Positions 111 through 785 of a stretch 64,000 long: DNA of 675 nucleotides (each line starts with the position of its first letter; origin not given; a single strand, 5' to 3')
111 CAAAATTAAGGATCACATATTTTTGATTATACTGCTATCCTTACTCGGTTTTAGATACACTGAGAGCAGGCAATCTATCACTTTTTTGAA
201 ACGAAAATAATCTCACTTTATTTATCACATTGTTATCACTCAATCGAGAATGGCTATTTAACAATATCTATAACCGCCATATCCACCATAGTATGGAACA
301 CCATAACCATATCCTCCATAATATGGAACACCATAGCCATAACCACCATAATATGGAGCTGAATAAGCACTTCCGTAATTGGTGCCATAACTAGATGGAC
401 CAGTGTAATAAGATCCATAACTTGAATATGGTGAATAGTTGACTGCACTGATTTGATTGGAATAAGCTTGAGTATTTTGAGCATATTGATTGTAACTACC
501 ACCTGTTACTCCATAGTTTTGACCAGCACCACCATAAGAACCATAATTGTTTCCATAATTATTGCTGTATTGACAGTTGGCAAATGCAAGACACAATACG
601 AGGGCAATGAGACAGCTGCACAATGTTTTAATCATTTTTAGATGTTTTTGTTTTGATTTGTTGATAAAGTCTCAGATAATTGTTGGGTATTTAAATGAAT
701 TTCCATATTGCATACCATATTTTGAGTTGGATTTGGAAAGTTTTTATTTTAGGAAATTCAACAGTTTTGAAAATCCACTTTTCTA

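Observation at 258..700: Near-identical Gly/Tyr-rich secreted-protein genes 43.6 kb apart: mature region about 98% identical, signal peptides and flanks diverged, TATA element conserved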

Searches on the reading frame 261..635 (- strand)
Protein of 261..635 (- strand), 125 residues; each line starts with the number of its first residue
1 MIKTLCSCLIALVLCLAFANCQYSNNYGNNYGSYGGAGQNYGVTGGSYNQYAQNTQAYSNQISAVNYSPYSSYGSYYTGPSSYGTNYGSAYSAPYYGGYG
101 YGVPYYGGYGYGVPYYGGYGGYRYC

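Call 11: find_homologous_proteins(query=window:261-635:-)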
Query seq(125 aa) (125 aa): 3 proteins with E <= 0.001 among 125 candidates.
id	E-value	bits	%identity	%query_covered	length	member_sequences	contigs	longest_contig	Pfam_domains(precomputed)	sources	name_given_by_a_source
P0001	7.1e-25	106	62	68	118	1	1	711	-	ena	-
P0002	1.6e-22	98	51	91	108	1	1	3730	-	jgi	-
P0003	3.0e-19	88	61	69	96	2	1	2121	-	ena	-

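Call 14: list_cluster_members(proteins=[window:261-635:-, window:43874-44248:-, window:45380-46495:-, window:62787-63914:-, window:37860-39539:+, window:50468-51913:+])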
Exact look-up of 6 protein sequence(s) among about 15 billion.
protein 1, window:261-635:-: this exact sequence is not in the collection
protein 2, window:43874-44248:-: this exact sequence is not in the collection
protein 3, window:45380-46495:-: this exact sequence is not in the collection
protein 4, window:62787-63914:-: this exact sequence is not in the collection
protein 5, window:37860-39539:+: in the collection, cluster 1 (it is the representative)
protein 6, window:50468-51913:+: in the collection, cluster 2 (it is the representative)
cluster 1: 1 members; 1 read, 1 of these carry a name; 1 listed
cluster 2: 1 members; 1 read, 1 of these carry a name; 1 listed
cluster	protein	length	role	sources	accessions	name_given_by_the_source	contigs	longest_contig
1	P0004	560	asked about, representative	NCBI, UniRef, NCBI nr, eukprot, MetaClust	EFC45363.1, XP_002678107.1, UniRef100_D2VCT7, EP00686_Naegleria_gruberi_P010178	predicted protein [Naegleria gruberi] | Predicted protein n=1 Tax=Naegleria gruberi TaxID=5762 RepID=D2VCT7_NAEGR | uncharacterized protein NAEGRDRAFT_48505 [Naegleria gruberi]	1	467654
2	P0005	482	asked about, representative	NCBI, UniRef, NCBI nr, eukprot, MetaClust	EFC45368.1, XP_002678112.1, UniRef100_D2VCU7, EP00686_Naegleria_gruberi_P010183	Hypothetical protein NAEGRDRAFT_66697 [Naegleria gruberi] | F-box domain-containing protein n=1 Tax=Naegleria gruberi TaxID=5762 RepID=D2VCU7_NAEGR | uncharacterized protein NAEGRDRAFT_66697 [Naegleria gruberi]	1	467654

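Call 16: search_protein_families(library=pfam, proteins=[window:261-635:-, P0001, P0002, P0003], max_evalue=10)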
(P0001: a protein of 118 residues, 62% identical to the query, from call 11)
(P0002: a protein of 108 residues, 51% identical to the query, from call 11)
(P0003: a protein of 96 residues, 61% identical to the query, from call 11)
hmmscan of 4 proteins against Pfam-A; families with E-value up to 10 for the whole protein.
window:261-635:- (125 aa): 0 families

P0001 (118 aa): 0 families

P0002 (108 aa): 0 families

P0003 (96 aa): 0 families

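Call 17: find_encoding_contigs(protein=P0002, flank=5000)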
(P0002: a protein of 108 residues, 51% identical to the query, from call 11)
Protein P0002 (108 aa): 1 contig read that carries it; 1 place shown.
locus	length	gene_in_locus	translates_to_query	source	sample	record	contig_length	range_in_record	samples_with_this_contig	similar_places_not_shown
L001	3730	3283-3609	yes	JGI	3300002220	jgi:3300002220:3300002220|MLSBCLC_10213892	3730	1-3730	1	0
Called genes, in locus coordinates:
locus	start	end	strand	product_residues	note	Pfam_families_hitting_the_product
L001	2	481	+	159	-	?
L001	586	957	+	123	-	-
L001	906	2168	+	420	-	PF01846:FF, PF25432:FF_PRPF40A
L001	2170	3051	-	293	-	PF01239:PPTA (faint), PF23914:TPR_CcmH_CycH (weak), PF00515:TPR_1 (weak), PF07719:TPR_2 (weak), PF13414:TPR_11, PF13432:TPR_16 (weak), PF25064:ARM_TT21_5th (weak), PF00515:TPR_1 (weak), +14 more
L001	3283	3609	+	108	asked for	-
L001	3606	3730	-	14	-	?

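Call 18: find_encoding_contigs(protein=P0001, flank=5000)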
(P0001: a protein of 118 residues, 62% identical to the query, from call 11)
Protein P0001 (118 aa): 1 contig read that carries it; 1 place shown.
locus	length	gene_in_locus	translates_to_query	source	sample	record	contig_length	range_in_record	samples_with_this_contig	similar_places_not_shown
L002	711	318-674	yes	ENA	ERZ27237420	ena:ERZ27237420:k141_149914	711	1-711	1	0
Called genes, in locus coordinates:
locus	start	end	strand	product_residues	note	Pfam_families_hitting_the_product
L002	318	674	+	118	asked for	-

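Call 19: find_encoding_contigs(protein=P0003, flank=5000)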
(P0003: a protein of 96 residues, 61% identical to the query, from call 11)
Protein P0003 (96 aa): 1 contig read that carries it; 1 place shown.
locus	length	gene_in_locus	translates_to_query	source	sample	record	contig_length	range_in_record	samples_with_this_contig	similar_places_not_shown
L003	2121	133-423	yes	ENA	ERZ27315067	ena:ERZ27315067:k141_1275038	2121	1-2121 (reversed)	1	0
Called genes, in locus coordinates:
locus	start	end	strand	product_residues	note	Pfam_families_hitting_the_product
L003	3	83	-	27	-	?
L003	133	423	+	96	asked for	-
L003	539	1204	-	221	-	PF00156:Pribosyltran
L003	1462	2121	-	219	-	?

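Call 34: search_protein_representatives(alignment_id=A2)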
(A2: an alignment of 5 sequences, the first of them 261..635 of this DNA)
Query: 5 sequences, 116 profile positions. Proteins with E-value up to 0.001 (for the whole library): 7; up to 1e-10: 5; up to 1e-30: 3. The best 7 are listed.
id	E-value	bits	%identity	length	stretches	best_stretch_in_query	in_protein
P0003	6.3e-40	152.2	-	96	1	18-116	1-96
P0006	9.6e-37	142.0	-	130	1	1-113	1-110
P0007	7.5e-33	129.4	-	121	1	6-108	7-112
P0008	1.9e-21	92.7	-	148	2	25-113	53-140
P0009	9.7e-17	77.5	-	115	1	26-95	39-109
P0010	2.8e-06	43.8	-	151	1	24-114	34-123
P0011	5.1e-05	39.7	-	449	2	32-88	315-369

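Call 38: list_cluster_members(proteins=[P0006, P0007, P0008, P0009, P0010, P0011, P0001, P0002, P0003])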
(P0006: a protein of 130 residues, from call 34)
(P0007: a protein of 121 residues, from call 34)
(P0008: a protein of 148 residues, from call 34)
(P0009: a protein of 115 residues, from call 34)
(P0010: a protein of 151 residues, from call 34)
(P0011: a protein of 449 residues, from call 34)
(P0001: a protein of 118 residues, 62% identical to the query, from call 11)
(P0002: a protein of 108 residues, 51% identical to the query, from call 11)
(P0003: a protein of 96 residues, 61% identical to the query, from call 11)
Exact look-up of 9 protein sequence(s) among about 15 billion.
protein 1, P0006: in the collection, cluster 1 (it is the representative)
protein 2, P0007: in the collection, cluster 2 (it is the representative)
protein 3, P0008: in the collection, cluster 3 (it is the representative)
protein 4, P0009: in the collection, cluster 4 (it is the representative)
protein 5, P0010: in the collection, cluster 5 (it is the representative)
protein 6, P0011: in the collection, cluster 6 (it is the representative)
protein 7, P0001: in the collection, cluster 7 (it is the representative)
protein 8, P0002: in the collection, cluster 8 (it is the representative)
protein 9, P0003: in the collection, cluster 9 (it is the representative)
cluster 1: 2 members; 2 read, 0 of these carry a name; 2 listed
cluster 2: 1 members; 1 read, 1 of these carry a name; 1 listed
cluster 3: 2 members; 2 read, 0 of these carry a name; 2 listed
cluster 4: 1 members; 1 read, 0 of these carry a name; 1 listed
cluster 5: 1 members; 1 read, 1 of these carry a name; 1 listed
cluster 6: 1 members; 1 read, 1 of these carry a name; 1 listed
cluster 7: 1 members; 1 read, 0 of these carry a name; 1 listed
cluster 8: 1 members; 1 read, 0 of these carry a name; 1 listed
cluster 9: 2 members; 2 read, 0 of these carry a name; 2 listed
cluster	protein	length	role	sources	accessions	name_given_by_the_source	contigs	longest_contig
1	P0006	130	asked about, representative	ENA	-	-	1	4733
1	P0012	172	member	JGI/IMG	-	-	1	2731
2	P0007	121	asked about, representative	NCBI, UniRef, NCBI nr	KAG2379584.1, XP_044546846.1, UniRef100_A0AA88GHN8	hypothetical protein C9374_006701 [Naegleria lovaniensis] | Shematrin-like protein 1 n=1 Tax=Naegleria lovaniensis TaxID=51637 RepID=A0AA88GHN8_NAELO | uncharacterized protein C9374_006701 [Naegleria lovaniensis]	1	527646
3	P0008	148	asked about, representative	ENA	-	-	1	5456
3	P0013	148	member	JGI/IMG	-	-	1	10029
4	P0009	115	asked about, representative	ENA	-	-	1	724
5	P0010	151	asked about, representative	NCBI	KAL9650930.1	hypothetical protein ABK040_015033 [Willaertia magna]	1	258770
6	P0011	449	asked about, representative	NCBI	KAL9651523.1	hypothetical protein ABK040_001469 [Willaertia magna]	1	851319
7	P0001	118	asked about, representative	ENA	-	-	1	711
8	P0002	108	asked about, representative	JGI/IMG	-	-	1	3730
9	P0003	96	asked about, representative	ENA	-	-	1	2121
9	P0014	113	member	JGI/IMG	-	-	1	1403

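Call 39: find_encoding_contigs(protein=P0007, flank=10000)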
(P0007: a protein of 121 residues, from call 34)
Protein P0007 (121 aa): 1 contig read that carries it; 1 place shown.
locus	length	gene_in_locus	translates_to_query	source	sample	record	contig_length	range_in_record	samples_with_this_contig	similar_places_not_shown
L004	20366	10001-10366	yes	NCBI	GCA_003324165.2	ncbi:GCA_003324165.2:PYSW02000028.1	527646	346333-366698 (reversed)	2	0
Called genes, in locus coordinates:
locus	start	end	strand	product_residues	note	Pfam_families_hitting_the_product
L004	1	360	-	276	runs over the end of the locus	-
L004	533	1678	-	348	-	-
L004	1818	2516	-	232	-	PF06644:ATP11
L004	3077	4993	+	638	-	PF04499:SAPS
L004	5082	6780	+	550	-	PF13516:LRR_6 (faint), PF27087:LRR_TMOD-LMOD (weak)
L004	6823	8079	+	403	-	PF15993:Fuseless (weak)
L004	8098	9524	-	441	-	PF03462:PCRF, PF00472:RF-1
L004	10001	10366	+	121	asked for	-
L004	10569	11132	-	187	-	-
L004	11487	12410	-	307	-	-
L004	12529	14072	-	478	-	PF00999:Na_H_Exchanger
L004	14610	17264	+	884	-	PF16043:DUF4795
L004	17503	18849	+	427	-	PF08449:UAA, PF00892:EamA (weak)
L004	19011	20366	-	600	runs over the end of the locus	-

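Call 42: find_encoding_contigs(protein=P0004, flank=10000, max_places=2)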
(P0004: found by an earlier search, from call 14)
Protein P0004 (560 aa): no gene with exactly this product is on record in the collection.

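Call 45: search_solved_structures(query=A3, max_evalue=10)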
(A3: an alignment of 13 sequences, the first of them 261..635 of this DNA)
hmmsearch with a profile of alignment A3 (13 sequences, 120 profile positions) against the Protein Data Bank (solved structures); distinct sequences matched with E-value up to 10: 1.
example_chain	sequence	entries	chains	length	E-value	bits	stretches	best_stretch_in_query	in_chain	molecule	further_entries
8cio_A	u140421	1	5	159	0.15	15.6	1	28-115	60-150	SCPU domain-containing protein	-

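Call 50: predict_structure(alignment_id=A3)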
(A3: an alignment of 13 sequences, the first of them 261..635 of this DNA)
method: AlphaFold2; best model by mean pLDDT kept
length: 125 residues; sequences in the alignment: 13
mean_pLDDT: 45.3   pTM: 0.19
mean pLDDT of the five models: 45.3, 41.5, 40.7, 37.9, 37.1
residues with pLDDT >= 90: 0; 70-90: 12; 50-70: 9; < 50: 104
segments of 3 or more residues with pLDDT < 50: 22-125
pLDDT, mean of each block of 10 residues (from residue 1): 73 67 45 42 42 43 40 39 39 40 37 39 39
secondary structure, 60 per line:
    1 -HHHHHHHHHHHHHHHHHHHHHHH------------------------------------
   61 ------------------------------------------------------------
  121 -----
elements in order: H2-24

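Call 52: find_related_loci(query=A3, collection=metagenome_contigs, flank=5000)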
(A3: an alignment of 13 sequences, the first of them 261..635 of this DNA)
Query A3 (125 aa) in metagenome_contigs; peptide patterns used: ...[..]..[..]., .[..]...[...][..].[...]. (x = any residue, [..] = any of these).
60 stretches matched a pattern, but none encodes a relative of the query by tblastn (E <= 1e-3).

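Call 56: find_homologous_proteins(query=A3, max_evalue=0.01)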
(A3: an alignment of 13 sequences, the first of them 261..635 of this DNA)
Query A3 (13 sequences) (125 aa, profile of the alignment): 11 proteins with E <= 0.01 among 8000 candidates.
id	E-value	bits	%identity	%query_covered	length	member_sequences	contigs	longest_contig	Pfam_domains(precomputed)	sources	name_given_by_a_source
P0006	8.0e-45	170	52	76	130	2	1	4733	-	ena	-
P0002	8.1e-40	154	51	91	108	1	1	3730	-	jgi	-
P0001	3.8e-38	148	62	68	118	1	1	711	-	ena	-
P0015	9.8e-37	144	52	76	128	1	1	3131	-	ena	-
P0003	4.0e-34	135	61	69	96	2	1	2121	-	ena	-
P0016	8.6e-34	134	48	75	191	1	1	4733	-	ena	-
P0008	9.3e-34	134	52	50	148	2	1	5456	-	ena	-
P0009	2.0e-31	127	44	74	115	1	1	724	-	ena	-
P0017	6.3e-30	122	63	91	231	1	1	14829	-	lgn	-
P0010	2.0e-27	114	39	72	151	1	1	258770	-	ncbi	ncbi:hypothetical protein ABK040_015033 [Willaertia magna]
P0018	8.6e-14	70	37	65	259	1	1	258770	-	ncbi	ncbi:hypothetical protein ABK040_015046 [Willaertia magna]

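Call 57: find_encoding_contigs(protein=P0006, flank=5000)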
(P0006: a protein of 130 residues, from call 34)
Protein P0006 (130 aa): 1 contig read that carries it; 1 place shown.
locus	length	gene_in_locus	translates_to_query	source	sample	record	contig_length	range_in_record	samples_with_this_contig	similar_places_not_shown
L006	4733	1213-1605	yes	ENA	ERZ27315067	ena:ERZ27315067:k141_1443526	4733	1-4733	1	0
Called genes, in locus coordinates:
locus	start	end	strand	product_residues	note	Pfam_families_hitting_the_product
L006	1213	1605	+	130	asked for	-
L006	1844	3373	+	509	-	PF01753:zf-MYND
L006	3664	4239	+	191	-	-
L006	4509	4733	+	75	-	?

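Call 58: find_encoding_contigs(protein=P0017, flank=10000)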
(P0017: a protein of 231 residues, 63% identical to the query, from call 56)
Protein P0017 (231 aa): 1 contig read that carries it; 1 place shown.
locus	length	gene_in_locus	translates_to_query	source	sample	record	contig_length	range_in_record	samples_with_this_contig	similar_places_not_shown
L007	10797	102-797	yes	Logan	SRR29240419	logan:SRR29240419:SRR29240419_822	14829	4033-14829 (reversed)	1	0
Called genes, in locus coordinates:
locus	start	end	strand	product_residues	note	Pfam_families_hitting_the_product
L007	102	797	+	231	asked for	-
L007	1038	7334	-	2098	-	PF13205:Big_5 (faint), PF01835:MG2, PF07703:A2M_BRD, PF00207:A2M, PF17973:bMG10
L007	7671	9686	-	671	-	PF04577:Glyco_transf_61 (weak)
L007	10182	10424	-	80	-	-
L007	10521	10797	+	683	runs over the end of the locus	-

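Call 71: find_encoding_contigs(protein=P0010, flank=3000, max_places=2)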
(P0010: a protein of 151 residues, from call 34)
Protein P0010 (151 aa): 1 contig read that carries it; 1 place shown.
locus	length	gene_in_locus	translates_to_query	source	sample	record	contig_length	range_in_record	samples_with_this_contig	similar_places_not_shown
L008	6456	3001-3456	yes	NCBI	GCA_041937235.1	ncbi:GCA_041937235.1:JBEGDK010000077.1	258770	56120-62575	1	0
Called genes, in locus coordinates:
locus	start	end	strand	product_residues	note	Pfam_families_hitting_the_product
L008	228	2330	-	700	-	-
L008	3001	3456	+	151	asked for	-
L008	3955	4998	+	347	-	PF03590:AsnA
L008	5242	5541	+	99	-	-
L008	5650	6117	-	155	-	-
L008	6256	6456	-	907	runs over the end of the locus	PF01841:Transglut_core, PF03835:Rad4, PF18483:Lectin_L-type_dom, PF08324:PUL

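Call 72: find_encoding_contigs(protein=P0018, flank=3000, max_places=2)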
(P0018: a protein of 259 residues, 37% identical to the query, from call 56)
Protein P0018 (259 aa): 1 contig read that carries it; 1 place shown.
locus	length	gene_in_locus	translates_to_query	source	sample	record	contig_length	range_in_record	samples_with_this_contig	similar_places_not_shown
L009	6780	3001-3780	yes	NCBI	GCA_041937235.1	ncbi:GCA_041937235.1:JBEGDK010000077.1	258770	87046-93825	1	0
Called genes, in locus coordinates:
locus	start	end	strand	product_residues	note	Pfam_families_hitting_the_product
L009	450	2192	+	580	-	-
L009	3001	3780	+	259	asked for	-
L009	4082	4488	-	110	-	-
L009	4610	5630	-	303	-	-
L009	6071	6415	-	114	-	PF01253:SUI1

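Call 77: find_homologous_proteins(query=P0007, max_evalue=0.001)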
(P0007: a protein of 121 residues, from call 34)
Query P0007 (121 aa): 3 proteins with E <= 0.001 among 21 candidates.
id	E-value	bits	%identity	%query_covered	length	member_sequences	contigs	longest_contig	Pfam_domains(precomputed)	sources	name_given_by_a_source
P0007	8.7e-72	258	100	100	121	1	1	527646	-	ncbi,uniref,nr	ncbi:hypothetical protein C9374_006701 [Naegleria lovaniensis]|uniref:Shematrin-like protein 1 n=1 T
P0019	4.3e-50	187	84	88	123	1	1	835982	-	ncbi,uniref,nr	ncbi:hypothetical protein C9374_009743 [Naegleria lovaniensis]|uniref:Uncharacterized protein n=1 Ta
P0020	1.2e-31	128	66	80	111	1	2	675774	-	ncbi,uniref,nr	ncbi:hypothetical protein C9374_003234 [Naegleria lovaniensis]|uniref:Uncharacterized protein n=1 Ta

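Call 78: find_encoding_contigs(protein=P0019, flank=10000, max_places=2)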
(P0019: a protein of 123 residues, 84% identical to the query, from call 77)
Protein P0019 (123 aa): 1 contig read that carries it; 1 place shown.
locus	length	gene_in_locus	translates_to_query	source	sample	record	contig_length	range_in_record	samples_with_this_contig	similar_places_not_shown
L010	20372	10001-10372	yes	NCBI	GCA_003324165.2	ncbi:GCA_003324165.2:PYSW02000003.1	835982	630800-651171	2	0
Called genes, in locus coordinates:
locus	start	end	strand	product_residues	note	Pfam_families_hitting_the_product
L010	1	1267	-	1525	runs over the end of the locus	PF15780:ASH, PF00612:IQ (faint)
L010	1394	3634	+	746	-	-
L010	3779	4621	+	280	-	PF16835:SF3A2, PF09732:CactinC_cactus (weak)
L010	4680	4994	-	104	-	PF01920:Prefoldin_2 (weak)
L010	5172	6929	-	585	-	PF00646:F-box (weak), PF12937:F-box-like (weak), PF09234:DUF1963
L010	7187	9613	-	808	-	-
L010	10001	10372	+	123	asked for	-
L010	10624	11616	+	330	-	-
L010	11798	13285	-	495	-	PF12323:HTH_OrfB_IS605, PF01385:OrfB_IS605 (weak), PF07282:Cas12f1-like_TNB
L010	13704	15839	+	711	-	PF02182:SAD_SRA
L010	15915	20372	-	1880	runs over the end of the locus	-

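Call 79: find_encoding_contigs(protein=P0020, flank=10000, max_places=2)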
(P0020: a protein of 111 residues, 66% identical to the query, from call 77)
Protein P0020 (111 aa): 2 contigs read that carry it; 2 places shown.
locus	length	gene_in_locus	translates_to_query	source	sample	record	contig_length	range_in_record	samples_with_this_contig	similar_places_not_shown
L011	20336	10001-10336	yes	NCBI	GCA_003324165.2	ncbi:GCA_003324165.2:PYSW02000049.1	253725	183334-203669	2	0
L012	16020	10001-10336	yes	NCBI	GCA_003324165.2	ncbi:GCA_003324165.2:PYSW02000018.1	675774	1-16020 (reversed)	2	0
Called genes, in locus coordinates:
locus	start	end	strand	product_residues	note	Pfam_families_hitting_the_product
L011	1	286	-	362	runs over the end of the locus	PF01436:NHL (faint)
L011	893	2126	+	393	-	-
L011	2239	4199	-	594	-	PF02878:PGM_PMM_I, PF02879:PGM_PMM_II, PF02880:PGM_PMM_III, PF24947:PGM1_C_vert_fung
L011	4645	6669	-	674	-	-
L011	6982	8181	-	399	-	-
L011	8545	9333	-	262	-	-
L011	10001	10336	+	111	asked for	-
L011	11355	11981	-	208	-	PF14539:DUF4442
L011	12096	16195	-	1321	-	PF12796:Ank_2 (faint), PF13637:Ank_4 (faint)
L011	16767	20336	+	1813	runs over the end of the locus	PF25474:TPR_TmcB, PF13426:PAS_9, PF00211:Guanylate_cyc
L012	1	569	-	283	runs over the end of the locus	-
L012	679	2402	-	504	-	PF01545:Cation_efflux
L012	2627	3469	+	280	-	PF00535:Glycos_transf_2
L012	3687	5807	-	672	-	-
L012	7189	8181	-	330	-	-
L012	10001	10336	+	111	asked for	-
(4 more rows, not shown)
